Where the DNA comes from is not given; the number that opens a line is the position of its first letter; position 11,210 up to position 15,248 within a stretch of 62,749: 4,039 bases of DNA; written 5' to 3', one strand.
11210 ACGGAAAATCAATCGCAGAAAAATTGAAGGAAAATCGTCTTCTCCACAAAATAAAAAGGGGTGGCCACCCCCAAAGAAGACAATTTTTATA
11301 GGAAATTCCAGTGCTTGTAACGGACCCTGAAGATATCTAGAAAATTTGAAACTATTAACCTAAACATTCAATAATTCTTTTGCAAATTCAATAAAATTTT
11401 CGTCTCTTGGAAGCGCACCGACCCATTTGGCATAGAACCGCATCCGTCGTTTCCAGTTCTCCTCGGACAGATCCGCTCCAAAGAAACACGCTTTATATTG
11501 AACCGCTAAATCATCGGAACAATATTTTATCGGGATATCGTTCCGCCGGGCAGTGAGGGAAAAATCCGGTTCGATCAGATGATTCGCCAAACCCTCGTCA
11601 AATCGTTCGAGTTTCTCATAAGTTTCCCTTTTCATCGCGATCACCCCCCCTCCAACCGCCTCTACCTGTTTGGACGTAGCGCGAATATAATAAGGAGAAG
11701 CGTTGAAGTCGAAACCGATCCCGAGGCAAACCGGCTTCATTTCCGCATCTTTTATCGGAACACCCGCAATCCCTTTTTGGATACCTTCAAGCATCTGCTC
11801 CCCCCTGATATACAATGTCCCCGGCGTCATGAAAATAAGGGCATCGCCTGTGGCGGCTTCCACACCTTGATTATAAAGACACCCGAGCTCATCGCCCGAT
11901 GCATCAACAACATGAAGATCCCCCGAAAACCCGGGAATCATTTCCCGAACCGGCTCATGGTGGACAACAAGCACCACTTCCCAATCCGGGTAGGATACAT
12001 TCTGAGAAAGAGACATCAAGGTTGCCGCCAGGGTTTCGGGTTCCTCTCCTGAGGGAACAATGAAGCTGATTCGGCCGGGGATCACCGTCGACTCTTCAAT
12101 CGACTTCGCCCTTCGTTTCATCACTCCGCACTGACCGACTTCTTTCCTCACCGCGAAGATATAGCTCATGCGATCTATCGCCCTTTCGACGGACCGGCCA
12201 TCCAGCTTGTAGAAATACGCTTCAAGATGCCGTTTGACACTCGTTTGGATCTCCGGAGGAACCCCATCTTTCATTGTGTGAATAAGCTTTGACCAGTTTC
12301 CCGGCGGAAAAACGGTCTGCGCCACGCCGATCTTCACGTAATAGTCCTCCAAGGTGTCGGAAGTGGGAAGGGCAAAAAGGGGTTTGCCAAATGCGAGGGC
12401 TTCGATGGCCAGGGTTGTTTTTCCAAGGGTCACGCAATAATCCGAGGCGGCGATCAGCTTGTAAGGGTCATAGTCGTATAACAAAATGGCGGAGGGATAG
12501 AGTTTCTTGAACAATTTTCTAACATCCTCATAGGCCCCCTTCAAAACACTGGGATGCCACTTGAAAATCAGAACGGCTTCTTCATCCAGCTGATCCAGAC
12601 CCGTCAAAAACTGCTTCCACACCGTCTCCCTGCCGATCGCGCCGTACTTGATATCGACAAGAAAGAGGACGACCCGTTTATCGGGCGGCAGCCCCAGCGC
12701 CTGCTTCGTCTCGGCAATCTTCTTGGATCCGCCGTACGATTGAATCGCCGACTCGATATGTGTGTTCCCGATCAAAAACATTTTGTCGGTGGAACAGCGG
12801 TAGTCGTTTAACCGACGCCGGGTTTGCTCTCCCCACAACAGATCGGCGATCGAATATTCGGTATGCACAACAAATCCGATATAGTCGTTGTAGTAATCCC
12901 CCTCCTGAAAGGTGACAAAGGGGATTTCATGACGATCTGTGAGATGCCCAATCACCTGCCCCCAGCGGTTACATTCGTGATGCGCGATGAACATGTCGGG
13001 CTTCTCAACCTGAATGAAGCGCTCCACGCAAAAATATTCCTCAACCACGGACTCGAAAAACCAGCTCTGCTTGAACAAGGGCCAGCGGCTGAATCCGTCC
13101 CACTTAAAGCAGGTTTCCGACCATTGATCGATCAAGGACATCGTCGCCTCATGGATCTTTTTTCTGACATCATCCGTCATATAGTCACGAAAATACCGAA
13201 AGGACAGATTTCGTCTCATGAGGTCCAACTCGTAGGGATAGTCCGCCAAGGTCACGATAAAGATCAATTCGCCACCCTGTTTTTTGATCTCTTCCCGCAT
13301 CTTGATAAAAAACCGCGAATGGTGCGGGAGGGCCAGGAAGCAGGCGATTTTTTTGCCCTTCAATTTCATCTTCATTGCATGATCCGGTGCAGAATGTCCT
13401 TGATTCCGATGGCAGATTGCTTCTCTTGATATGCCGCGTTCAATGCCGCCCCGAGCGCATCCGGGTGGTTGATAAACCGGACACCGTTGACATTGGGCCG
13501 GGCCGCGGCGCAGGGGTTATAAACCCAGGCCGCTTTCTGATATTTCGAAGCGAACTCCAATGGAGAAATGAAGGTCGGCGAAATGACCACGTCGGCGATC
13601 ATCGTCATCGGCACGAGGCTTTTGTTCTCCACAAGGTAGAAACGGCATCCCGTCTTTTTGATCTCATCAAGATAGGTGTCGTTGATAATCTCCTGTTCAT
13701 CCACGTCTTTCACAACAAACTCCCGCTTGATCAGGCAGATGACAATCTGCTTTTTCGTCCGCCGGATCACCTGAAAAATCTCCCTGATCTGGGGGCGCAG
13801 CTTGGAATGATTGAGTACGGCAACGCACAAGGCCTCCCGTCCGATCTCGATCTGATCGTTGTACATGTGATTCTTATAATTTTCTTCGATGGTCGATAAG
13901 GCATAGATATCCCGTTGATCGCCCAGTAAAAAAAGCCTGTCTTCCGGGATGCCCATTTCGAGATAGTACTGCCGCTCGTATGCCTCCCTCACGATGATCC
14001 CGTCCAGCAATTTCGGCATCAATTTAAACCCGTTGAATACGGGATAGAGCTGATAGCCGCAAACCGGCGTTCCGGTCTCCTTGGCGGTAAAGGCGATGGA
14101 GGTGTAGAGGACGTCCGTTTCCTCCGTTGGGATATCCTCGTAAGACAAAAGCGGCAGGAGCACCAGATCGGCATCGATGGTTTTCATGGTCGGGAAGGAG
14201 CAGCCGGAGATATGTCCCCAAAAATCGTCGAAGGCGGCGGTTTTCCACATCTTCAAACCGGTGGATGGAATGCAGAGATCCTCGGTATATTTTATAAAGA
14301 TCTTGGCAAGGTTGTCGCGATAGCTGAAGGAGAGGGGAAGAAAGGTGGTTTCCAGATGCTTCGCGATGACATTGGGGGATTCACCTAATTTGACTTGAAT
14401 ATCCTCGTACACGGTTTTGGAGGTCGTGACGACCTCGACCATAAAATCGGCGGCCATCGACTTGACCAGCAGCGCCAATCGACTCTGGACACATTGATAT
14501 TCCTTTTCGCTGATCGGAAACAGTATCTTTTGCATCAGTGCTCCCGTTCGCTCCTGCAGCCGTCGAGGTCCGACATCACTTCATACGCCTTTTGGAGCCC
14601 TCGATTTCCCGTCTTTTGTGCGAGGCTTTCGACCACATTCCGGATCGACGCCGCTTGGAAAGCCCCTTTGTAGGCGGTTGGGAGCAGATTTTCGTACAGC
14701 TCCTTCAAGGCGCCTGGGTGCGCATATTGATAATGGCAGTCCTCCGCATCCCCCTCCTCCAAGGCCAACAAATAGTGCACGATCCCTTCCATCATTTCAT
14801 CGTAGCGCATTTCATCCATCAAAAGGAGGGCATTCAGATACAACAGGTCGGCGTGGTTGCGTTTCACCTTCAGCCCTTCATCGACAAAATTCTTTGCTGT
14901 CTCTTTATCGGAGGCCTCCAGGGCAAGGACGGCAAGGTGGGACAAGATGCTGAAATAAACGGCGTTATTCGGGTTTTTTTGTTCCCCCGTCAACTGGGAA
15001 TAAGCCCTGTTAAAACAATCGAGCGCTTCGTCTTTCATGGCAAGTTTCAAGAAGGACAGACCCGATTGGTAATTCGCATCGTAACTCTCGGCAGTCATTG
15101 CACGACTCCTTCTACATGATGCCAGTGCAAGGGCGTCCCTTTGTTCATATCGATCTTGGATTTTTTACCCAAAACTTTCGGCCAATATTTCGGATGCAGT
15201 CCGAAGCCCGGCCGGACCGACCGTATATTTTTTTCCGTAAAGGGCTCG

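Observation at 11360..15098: No Maf-type transferase; instead a TPR protein plus two unassigned glycosyltransferase-like proteins sit directly upstream of fliC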

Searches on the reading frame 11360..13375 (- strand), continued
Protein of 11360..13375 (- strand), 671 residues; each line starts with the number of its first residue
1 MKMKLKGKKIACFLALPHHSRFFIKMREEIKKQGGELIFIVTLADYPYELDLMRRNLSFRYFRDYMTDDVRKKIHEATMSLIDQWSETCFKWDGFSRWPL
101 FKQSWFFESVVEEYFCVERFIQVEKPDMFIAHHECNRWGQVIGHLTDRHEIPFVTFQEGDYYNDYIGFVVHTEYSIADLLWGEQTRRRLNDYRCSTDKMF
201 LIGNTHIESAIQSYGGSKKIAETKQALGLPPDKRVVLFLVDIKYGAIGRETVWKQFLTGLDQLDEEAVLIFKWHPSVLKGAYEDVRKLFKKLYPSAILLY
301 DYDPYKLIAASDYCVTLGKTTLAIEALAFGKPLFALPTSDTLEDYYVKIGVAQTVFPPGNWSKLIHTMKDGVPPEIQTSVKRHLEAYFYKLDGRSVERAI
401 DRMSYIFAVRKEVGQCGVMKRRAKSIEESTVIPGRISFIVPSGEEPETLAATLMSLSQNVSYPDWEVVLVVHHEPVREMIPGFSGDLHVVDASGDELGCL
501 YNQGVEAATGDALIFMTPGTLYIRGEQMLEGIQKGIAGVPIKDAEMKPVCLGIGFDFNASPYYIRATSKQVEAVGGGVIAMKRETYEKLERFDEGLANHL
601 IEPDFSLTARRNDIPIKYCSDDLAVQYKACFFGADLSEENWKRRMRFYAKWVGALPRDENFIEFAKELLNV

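Call 67: find_encoding_contigs(protein=P0047, flank=10000, max_places=1)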
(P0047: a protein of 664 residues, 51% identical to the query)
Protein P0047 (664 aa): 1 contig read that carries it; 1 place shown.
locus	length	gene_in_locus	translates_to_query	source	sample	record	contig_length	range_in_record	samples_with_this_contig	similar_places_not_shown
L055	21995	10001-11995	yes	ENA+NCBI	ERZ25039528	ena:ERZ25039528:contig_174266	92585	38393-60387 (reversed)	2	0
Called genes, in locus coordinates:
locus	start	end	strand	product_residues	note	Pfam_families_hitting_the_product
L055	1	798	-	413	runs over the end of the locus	PF13487:HD_5, PF01966:HD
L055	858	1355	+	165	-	PF02464:CinA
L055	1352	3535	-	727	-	PF13328:HD_4, PF02824:TGS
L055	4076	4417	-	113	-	-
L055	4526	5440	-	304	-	PF03783:CsgG, PF16538:FlgT_C (weak)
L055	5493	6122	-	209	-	PF14371:DUF4412 (faint)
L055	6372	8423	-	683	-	PF22745:Nlig-Ia, PF01653:DNA_ligase_aden, PF03120:OB_DNA_ligase, PF03119:DNA_ligase_ZBD, PF14520:HHH_5 (faint), PF12826:HHH_2, PF00533:BRCT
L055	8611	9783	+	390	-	-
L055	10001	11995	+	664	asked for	-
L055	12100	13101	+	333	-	PF04101:Glyco_tran_28_C (weak)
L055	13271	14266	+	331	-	PF01073:3Beta_HSD, PF01370:Epimerase, PF02719:Polysacc_synt_2, PF04321:RmlD_sub_bind, PF05368:NmrA (weak), PF08659:KR (faint), PF13460:NAD_binding_10 (weak), PF16363:GDP_Man_Dehyd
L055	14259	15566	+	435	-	PF01041:DegT_DnrJ_EryC1, PF00155:Aminotran_1_2 (weak), PF01053:Cys_Met_Meta_PP, PF01212:Beta_elim_lyase (faint)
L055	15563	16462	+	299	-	PF00248:Aldo_ket_red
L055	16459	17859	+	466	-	-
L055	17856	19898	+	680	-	PF02348:CTP_transf_3, PF00202:Aminotran_3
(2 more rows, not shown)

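Call 72: find_encoding_contigs(protein=P0080, flank=10000, max_places=1)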
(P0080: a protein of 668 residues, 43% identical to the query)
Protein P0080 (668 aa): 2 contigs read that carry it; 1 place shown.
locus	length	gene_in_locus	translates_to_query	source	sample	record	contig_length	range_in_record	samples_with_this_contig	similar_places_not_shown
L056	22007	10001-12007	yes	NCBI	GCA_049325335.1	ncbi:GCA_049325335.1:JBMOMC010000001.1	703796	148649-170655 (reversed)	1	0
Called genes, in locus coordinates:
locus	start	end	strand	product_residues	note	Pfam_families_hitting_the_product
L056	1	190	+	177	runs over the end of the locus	PF08282:Hydrolase_3 (weak)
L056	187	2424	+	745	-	PF13432:TPR_16, PF00515:TPR_1, PF07719:TPR_2, PF13414:TPR_11, PF13432:TPR_16, PF13414:TPR_11, PF13432:TPR_16, PF00515:TPR_1, +35 more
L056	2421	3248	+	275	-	PF00106:adh_short, PF01370:Epimerase (weak), PF13561:adh_short_C2, PF00106:adh_short (weak)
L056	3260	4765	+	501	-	PF00171:Aldedh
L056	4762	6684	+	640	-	PF00456:Transketolase_N, PF13292:DXP_synthase_N, PF02779:Transket_pyr, PF02780:Transketolase_C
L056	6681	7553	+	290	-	PF02475:TRM5-TYW2_MTfase (weak), PF05050:Methyltransf_21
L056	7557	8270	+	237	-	PF02348:CTP_transf_3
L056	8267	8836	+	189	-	-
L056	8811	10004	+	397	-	-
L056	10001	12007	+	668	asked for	-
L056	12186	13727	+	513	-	PF00669:Flagellin_N, PF00700:Flagellin_C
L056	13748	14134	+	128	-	-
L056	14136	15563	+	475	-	PF02465:FliD_N, PF07195:FliD_C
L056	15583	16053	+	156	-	PF02561:FliS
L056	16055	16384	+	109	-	PF05400:FliT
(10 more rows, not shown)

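Call 73: find_encoding_contigs(protein=P0069, flank=10000, max_places=1)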
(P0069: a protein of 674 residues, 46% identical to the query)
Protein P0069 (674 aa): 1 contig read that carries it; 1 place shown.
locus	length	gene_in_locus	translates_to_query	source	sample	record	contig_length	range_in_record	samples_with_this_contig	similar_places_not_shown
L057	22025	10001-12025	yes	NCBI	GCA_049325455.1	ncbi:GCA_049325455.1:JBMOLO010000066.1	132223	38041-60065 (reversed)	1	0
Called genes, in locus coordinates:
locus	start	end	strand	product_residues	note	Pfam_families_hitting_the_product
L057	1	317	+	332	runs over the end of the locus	PF01073:3Beta_HSD, PF01370:Epimerase, PF02719:Polysacc_synt_2, PF04321:RmlD_sub_bind, PF05368:NmrA (weak), PF07993:NAD_binding_4 (weak), PF13460:NAD_binding_10, PF16363:GDP_Man_Dehyd, +1 more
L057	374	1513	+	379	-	PF01041:DegT_DnrJ_EryC1, PF00155:Aminotran_1_2, PF01053:Cys_Met_Meta_PP, PF01212:Beta_elim_lyase (weak)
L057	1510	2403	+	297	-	PF00248:Aldo_ket_red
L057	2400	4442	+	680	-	PF02348:CTP_transf_3, PF00202:Aminotran_3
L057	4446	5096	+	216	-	PF13489:Methyltransf_23 (weak), PF13847:Methyltransf_31, PF08241:Methyltransf_11, PF08242:Methyltransf_12, PF13649:Methyltransf_25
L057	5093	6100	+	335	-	-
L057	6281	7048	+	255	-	PF13489:Methyltransf_23 (faint), PF01209:Ubie_methyltran (weak), PF02390:Methyltransf_4, PF13847:Methyltransf_31, PF08241:Methyltransf_11, PF08242:Methyltransf_12, PF13649:Methyltransf_25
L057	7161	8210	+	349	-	PF03102:NeuB, PF08666:SAF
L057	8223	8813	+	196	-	-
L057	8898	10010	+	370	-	-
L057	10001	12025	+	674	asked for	PF02350:Epimerase_2 (faint), PF00535:Glycos_transf_2 (weak)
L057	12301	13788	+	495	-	PF00669:Flagellin_N, PF00700:Flagellin_C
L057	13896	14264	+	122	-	PF03646:FlaG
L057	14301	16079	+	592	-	PF02465:FliD_N, PF07195:FliD_C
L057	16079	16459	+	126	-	PF02561:FliS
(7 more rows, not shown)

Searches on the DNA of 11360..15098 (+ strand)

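Call 6: search_dna_similar(query=window:11360-15098:+, collection=ecoli_genomes, mode=near, max_rows=10)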
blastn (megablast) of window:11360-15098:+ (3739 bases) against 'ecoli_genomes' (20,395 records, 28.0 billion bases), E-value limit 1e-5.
No match.

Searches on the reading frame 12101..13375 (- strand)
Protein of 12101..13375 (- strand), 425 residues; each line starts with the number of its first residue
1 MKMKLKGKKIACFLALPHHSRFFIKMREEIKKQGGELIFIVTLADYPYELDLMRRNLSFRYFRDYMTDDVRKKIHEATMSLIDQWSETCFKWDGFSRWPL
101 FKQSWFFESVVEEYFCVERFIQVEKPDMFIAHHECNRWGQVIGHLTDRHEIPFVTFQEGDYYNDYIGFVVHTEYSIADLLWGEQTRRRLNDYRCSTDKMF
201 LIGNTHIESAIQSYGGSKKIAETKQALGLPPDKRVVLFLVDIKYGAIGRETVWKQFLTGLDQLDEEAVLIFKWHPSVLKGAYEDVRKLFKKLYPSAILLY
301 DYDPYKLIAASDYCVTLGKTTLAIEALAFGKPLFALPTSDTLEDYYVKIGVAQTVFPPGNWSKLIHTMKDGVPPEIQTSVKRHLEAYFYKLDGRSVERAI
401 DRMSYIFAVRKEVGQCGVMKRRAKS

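Call 64: search_solved_structures(query=A4, max_evalue=10, show_alignments=3)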
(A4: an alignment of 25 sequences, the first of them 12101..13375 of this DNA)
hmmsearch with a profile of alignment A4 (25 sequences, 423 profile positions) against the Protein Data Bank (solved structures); distinct sequences matched with E-value up to 10: 2.
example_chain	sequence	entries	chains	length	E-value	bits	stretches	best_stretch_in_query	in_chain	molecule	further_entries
4neq_A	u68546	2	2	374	0.065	15.4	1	115-275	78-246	UDP-N-acetylglucosamine 2-epimerase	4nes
7c1m_A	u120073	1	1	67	1.1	11.3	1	203-261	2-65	Nanobody binder from SSO7d library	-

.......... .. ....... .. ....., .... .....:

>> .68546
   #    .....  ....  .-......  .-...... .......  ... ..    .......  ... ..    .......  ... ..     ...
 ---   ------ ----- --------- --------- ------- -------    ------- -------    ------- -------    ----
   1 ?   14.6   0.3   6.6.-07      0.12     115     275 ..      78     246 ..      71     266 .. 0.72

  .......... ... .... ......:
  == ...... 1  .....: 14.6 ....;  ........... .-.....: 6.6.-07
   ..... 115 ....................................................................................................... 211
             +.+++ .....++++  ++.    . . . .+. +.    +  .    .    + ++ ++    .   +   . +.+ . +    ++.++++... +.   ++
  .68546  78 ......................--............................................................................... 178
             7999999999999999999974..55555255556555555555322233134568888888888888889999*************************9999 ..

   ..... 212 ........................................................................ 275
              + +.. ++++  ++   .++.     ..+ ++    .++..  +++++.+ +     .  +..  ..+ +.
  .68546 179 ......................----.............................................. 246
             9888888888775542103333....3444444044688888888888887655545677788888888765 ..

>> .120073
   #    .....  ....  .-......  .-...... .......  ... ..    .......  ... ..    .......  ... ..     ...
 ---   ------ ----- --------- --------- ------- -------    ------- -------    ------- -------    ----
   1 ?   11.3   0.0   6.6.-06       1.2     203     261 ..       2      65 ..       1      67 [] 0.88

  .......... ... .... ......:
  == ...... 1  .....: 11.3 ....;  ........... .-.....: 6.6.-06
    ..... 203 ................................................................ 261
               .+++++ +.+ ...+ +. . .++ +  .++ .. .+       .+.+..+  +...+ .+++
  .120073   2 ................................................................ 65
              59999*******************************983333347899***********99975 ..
